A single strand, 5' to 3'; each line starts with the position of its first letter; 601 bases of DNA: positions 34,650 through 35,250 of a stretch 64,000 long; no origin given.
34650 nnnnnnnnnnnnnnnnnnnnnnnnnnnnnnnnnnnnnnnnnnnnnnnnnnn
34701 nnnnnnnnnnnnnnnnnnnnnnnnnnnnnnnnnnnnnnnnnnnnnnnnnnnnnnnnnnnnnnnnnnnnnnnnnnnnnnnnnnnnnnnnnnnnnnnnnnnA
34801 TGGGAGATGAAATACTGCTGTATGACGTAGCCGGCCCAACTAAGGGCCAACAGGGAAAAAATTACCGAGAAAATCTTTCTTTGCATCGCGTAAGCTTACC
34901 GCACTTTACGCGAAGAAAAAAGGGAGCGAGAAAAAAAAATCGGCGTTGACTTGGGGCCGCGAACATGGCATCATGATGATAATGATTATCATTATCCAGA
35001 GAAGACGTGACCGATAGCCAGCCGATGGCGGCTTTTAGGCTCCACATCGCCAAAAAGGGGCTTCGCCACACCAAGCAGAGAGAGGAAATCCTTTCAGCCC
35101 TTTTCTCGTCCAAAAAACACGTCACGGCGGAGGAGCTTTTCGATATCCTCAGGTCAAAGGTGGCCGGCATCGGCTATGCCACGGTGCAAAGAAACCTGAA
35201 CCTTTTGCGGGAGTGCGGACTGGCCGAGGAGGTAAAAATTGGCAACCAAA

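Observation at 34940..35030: A near-consensus, perfectly palindromic Fur box in a divergent promoter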

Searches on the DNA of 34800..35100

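Call 71: search_rna_families(source=window, start=34800, end=35100, threshold=evalue, max_evalue=1)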
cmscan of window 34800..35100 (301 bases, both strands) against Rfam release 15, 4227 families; matches with E-value up to 1: 0.
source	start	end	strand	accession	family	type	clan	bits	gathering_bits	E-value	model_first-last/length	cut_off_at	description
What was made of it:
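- There is no Rfam match (call 71).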
